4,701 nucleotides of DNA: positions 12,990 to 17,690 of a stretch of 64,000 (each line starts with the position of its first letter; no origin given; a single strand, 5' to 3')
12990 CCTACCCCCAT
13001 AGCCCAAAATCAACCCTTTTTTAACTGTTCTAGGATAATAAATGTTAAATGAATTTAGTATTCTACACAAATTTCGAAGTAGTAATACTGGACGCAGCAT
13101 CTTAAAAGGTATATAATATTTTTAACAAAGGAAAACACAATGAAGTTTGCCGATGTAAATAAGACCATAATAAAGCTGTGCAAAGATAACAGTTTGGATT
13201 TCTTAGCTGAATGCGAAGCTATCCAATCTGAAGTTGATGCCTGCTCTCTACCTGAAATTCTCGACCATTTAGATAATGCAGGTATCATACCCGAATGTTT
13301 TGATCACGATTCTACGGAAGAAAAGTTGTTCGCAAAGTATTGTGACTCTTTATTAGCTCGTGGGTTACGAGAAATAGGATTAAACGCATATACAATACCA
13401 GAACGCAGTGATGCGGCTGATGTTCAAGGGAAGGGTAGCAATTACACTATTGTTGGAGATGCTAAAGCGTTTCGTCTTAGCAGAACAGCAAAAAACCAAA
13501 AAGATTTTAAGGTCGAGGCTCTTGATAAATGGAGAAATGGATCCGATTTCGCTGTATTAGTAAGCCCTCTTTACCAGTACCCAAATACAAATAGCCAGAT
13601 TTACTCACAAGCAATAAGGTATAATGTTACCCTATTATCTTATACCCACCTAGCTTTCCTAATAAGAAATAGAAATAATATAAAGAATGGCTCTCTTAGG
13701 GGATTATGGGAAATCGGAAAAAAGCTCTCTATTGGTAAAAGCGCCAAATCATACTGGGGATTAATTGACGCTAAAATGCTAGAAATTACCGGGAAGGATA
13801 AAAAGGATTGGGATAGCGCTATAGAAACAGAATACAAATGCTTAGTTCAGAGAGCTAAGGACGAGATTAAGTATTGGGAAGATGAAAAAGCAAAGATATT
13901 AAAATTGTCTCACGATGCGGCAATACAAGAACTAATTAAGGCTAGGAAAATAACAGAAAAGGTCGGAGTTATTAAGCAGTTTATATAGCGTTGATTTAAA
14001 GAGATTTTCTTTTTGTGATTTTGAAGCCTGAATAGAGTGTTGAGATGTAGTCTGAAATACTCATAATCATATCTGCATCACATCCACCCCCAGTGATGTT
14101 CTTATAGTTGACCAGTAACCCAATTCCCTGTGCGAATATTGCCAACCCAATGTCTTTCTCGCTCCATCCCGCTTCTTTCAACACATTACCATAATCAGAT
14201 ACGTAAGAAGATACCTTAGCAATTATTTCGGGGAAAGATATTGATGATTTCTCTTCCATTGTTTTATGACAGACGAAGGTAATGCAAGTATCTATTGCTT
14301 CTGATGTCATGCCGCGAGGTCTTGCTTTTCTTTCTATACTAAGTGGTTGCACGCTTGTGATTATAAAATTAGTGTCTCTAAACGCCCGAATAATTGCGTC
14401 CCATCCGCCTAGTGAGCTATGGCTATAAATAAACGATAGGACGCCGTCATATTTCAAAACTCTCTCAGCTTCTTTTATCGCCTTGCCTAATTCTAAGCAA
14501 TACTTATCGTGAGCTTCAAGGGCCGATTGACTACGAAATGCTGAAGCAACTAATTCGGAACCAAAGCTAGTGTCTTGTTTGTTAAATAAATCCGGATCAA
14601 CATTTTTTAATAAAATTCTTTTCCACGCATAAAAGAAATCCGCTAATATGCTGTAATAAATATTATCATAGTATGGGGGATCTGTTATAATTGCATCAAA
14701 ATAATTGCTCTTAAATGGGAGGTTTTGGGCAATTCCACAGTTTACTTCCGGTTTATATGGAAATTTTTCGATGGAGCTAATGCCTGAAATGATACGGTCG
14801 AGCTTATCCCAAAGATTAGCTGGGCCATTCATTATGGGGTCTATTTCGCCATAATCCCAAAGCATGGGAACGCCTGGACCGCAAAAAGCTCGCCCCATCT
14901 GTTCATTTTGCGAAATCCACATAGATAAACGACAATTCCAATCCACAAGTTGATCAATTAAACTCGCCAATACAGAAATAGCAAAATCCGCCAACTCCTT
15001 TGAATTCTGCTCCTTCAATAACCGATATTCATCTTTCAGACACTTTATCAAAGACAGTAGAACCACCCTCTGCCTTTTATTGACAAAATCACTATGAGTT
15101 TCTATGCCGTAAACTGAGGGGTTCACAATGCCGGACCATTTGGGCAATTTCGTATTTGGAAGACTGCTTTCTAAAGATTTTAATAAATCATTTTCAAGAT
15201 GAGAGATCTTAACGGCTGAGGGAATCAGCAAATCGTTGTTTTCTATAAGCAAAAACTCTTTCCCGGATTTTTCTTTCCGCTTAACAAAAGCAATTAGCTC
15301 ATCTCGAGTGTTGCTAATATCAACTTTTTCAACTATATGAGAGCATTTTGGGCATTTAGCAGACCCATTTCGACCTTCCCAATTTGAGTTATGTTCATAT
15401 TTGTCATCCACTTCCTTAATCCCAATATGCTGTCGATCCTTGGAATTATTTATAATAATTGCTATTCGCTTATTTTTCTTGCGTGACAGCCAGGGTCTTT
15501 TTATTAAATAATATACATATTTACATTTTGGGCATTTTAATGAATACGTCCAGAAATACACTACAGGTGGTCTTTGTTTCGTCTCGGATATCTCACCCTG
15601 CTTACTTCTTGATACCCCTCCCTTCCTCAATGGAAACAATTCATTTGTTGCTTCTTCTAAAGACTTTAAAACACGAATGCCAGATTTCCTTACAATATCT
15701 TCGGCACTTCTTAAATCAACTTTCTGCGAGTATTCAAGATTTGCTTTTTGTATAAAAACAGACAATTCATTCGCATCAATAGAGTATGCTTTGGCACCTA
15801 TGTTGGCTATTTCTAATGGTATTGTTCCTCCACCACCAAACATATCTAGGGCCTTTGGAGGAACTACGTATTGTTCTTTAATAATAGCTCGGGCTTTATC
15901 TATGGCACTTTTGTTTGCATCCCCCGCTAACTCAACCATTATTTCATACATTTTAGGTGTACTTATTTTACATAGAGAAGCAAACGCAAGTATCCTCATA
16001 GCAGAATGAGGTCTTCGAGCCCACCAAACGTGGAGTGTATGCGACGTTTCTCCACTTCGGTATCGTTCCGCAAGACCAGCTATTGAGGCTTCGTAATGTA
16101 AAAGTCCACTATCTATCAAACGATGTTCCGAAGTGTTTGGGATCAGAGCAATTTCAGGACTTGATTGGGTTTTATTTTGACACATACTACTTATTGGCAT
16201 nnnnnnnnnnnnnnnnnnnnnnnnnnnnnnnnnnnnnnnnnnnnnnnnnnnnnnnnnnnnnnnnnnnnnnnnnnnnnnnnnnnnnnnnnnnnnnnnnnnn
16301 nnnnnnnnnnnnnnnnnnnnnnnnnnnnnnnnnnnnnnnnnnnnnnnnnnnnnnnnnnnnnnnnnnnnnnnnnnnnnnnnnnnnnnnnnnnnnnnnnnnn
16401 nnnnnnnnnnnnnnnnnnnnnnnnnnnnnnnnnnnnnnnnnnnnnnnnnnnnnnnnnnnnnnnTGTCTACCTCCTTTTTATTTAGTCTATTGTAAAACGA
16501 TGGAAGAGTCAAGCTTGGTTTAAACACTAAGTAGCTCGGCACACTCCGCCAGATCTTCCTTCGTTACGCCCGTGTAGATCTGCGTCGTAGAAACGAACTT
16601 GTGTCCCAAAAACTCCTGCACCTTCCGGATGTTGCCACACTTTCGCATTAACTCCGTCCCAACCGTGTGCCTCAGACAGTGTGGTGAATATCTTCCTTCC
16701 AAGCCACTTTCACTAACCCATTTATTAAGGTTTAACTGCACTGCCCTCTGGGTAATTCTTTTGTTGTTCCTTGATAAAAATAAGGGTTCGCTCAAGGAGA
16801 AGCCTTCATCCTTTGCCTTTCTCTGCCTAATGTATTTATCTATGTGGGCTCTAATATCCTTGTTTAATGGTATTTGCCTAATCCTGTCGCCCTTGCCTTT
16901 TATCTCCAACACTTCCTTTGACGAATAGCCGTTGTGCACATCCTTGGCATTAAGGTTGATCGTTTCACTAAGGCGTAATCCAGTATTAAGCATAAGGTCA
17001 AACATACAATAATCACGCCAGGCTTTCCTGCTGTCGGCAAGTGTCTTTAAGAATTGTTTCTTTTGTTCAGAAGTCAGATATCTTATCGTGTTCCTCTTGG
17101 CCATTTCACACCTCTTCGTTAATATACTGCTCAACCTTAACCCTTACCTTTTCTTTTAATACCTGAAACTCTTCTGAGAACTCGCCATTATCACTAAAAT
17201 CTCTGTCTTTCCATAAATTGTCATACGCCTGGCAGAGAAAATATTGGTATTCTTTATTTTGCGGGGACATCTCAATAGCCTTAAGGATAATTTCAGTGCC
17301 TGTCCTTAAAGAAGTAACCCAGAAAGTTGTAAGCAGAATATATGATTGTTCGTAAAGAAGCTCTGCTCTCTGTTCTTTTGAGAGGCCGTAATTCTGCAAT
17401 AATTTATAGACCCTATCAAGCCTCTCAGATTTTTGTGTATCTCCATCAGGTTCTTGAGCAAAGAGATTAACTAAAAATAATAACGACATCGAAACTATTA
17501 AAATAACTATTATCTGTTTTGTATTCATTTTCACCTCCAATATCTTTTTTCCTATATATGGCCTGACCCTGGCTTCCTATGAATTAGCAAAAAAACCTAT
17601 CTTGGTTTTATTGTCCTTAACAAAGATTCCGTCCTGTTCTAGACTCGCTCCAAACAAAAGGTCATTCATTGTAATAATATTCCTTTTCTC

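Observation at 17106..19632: Classic-clade AAA ATPase with unique N-domain paired with a Cys-rich protein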

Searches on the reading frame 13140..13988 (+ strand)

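Call 94: search_protein_families(library=padloc, proteins=[window:13140-13988:+], max_evalue=0.001)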
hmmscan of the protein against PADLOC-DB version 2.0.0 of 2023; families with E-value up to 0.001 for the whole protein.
window:13140-13988:+ (282 aa): 3 families
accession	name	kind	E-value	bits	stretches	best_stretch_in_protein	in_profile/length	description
PDLC03490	REase_II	-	3.8e-67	225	1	22-282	37-309/321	Type II restriction enzyme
PDLC03443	REase_II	-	9.8e-29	98.9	1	44-253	53-279/342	Type II restriction enzyme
PDLC03453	REase_II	-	5.3e-06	24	1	37-134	91-192/313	Type II restriction enzyme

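Call 95: search_protein_families(library=pfam, proteins=[window:13140-13988:+], max_evalue=0.001)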
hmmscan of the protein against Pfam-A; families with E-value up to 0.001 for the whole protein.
window:13140-13988:+ (282 aa): 1 family
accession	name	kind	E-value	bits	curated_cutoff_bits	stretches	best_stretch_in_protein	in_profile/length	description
PF09518.16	RE_HindIII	-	1.3e-84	284.2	25.3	1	8-281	5-284/285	HindIII restriction endonuclease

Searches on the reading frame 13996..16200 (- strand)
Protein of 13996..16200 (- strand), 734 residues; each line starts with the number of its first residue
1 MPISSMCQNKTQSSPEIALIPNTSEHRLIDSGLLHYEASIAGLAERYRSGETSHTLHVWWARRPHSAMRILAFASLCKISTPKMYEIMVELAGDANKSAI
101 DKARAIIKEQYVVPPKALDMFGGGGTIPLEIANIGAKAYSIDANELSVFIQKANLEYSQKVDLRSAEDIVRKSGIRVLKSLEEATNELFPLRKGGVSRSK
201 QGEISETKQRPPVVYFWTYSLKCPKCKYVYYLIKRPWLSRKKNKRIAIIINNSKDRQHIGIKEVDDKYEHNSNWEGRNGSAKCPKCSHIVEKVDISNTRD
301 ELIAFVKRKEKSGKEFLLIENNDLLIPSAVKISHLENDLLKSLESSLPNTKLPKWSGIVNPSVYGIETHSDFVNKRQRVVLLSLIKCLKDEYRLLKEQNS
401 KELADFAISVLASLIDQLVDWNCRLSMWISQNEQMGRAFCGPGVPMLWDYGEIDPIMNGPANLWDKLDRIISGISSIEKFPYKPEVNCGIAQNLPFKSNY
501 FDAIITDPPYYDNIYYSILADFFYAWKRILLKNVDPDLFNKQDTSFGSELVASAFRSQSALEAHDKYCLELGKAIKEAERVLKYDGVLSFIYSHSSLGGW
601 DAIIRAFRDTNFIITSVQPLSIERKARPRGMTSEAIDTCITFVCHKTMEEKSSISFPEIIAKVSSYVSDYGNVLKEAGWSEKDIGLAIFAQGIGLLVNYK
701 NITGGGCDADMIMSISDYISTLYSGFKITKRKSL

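Call 5: search_protein_families(library=pfam, proteins=[window:13996-16200:-], max_evalue=0.01)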
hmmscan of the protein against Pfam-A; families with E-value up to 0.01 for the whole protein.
window:13996-16200:- (734 aa): 5 families
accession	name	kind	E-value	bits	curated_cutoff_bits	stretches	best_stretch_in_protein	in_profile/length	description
PF06634.17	DUF1156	-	3.5e-06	27.5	24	1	47-79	17-49/73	Protein of unknown function (DUF1156)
PF01555.25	N6_N4_Mtase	-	1.9e-05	25.2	26.7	1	502-613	2-73/221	DNA methylase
PF03602.21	Cons_hypoth95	-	0.00052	20.2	24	0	110-168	38-95/182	Conserved hypothetical protein 95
PF08241.18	Methyltransf_11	-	0.0014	19.7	21.2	0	484-505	44-65/95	Methyltransferase domain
PF01170.24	UPF0020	-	0.002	18.3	22.3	0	487-512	108-133/197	RMKL-like, methyltransferase domain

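Call 6: search_protein_families(library=padloc, proteins=[window:13996-16200:-], max_evalue=0.01)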
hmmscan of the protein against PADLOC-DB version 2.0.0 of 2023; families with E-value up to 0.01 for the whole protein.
window:13996-16200:- (734 aa): 17 families
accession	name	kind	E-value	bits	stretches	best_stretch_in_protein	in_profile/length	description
PDLC03233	MTase_II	-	4.3e-197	655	1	13-734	19-731/731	Type II methyltransferase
PDLC00661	HmaB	-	2.1e-53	179.4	3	205-669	261-746/973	DNA-adenine methylase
PDLC00660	HmaB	-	9.8e-50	167.3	3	345-665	411-742/967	DNA-adenine methylase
PDLC03352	MTase_II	-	1.8e-22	77.1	3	338-535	384-600/1023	Type II methyltransferase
PDLC02189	DUF1156_MTase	-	5.6e-15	52.6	2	111-276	161-311/944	-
PDLC02541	PglX|PglXI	-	1.9e-09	34.2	1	343-638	353-614/919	PglXI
PDLC04134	mad2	-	5.8e-08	30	1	483-625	340-430/492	mads_2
PDLC03314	MTase_II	-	1.1e-06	25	0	105-150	155-200/944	Type II methyltransferase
PDLC03239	MTase_II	-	4.1e-06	23.8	1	465-614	242-389/442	Type II methyltransferase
PDLC03319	MTase_II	-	1.6e-05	22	1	490-618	281-394/503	Type II methyltransferase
PDLC03380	MTase_II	-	7.1e-05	20.2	1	481-535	243-297/393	Type II methyltransferase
PDLC03367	MTase_II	-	0.00025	17.5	1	494-644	339-477/633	Type II methyltransferase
PDLC03346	MTase_II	-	0.00027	16.8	1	501-646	608-736/1068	Type II methyltransferase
PDLC03353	MTase_II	-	0.0016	16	0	496-593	23-81/260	Type II methyltransferase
PDLC03224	MTase_II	-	0.0026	14.7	0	116-156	96-139/481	Type II methyltransferase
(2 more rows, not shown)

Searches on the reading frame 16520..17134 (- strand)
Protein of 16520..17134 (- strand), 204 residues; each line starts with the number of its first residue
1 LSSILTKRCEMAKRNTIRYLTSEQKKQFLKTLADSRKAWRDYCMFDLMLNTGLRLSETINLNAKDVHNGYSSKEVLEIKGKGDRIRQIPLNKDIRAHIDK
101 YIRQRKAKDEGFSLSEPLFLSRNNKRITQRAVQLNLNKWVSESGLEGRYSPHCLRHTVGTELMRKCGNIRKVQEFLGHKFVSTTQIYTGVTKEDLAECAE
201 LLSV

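Call 5: search_protein_families(library=pfam, proteins=[window:16520-17134:-], max_evalue=0.01)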
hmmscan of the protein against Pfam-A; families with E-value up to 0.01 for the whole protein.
window:16520-17134:- (204 aa): 1 family
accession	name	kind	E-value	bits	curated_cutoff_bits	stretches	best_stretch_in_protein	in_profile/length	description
PF00589.27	Phage_integrase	-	6.9e-39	133.8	27.1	1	19-192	2-170/172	Phage integrase family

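Call 6: search_protein_families(library=padloc, proteins=[window:16520-17134:-], max_evalue=0.01)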
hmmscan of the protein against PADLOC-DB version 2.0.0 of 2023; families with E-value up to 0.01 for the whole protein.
window:16520-17134:- (204 aa): 0 families

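Call 7: search_protein_families(library=ncbifam, proteins=[window:16520-17134:-], max_evalue=0.01)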
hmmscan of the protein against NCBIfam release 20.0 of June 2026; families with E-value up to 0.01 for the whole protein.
window:16520-17134:- (204 aa): 12 families
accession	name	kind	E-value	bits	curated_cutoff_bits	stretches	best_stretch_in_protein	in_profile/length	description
TIGR02224.1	recomb_XerC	equivalog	9.9e-46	156.4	335.15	1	18-197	105-284/295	tyrosine recombinase XerC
TIGR02225.1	recomb_XerD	equivalog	2.2e-41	142.1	329.6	1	14-199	98-283/290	site-specific tyrosine recombinase XerD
NF040815.2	recomb_XerA_Arch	equivalog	1e-39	136.7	220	1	12-197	89-261/263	site-specific tyrosine recombinase/integron integrase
NF001399.0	PRK00283.1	subfamily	1.9e-37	129.1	279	1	18-198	112-291/300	tyrosine recombinase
NF003462.0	PRK05084.1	equivalog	6.1e-27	94.3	267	1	36-198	192-352/360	tyrosine recombinase XerS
TIGR02249.1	integrase_gron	subfamily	8.1e-24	84.5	265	2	126-194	236-304/315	integron integrase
NF002331.0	PRK01287.1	subfamily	3.9e-22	78.7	371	1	19-196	141-318/365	site-specific tyrosine recombinase XerC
NF007371.0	PRK09871.1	subfamily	6.9e-19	68.2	222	1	17-191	4-175/198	tyrosine-type DNA invertase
NF007370.0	PRK09870.1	subfamily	1.1e-14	54.5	221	1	12-189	8-178/200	tyrosine-type DNA invertase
NF011946.0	PRK15417.1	equivalog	2.1e-14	53.4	435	1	128-194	253-319/337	integron integrase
NF040693.1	recomb_GmtY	equivalog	2.6e-06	27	340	0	34-74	213-253/441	gamma-mobile-trio recombinase GmtY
NF041502.1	integrase_1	equivalog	0.00014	20.7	350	1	123-197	291-367/484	site-specific integrase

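Call 8: search_protein_families(library=phrogs, proteins=[window:16520-17134:-], max_evalue=0.01)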
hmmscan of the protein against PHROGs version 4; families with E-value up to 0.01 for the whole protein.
window:16520-17134:- (204 aa): 5 families
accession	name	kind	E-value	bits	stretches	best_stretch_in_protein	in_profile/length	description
phrog_216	-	integration and excision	1.3e-39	137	1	9-202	47-236/301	integrase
phrog_1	-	integration and excision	4.6e-34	119.6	1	13-200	265-445/611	integrase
phrog_7685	-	integration and excision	6.9e-09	36.6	1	77-202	121-235/240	integrase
phrog_7269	-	integration and excision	2.7e-07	31.4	1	150-197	29-76/89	integrase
phrog_23271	-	unknown function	8.2e-05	23.5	1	148-197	8-56/67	-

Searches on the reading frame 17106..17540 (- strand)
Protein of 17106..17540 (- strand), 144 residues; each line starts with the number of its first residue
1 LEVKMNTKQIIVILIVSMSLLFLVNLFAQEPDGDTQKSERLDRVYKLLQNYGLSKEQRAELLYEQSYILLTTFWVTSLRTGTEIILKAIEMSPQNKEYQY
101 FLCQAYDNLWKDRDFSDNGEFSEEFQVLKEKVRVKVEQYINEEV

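Call 5: search_protein_families(library=pfam, proteins=[window:17106-17540:-], max_evalue=0.01)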
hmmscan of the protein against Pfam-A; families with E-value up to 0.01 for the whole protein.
window:17106-17540:- (144 aa): 0 families

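Call 6: search_protein_families(library=padloc, proteins=[window:17106-17540:-], max_evalue=0.01)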
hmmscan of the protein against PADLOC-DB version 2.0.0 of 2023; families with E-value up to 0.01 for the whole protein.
window:17106-17540:- (144 aa): 0 families

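Call 7: search_protein_families(library=ncbifam, proteins=[window:17106-17540:-], max_evalue=0.01)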
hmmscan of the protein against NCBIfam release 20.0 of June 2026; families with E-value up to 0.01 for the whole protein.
window:17106-17540:- (144 aa): 0 families

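Call 8: search_protein_families(library=phrogs, proteins=[window:17106-17540:-], max_evalue=0.01)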
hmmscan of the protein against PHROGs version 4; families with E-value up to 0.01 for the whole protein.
window:17106-17540:- (144 aa): 0 families

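Call 92: list_cluster_members(proteins=[window:17106-17528:-, window:17106-17540:-, window:19739-20098:-, window:20403-20831:-, window:16520-17134:-, window:16191-16463:-, window:1775-3262:-])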
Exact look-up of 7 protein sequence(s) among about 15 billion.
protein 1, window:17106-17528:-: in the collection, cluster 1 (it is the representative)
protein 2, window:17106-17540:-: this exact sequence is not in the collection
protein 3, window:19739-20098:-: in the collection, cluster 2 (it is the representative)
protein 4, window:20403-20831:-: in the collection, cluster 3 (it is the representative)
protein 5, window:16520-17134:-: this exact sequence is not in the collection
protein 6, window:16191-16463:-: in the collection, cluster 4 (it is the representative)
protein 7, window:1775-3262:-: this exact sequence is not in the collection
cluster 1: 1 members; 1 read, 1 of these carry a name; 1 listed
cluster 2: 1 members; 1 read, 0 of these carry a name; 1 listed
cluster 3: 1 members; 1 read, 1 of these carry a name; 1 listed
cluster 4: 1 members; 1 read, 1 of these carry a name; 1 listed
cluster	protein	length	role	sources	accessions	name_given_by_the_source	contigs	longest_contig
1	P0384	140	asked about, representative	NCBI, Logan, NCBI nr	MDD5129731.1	MAG: hypothetical protein PHS66_01570 [Candidatus Omnitrophica bacterium] | hypothetical protein [Candidatus Omnitrophota bacterium]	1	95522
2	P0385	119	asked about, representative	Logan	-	-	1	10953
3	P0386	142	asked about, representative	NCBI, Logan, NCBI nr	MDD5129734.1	MAG: replication protein [Candidatus Omnitrophica bacterium] | replication protein [Candidatus Omnitrophota bacterium]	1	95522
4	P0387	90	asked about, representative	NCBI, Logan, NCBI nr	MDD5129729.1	MAG: hypothetical protein PHS66_01560 [Candidatus Omnitrophica bacterium] | hypothetical protein [Candidatus Omnitrophota bacterium]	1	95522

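Call 95: search_protein_families(library=pfam, proteins=[window:17106-17528:-], max_evalue=0.001)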
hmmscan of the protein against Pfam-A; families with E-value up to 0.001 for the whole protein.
window:17106-17528:- (140 aa): 0 families

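Call 102: search_protein_families(library=pfam, proteins=[window:17106-17528:-], max_evalue=0.5)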
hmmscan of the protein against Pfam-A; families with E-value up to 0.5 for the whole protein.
window:17106-17528:- (140 aa): 1 family
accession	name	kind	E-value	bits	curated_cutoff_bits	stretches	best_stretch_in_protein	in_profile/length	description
PF00104.35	Hormone_recep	-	0.03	14.2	23.5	1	78-136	118-173/213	Ligand-binding domain of nuclear hormone receptor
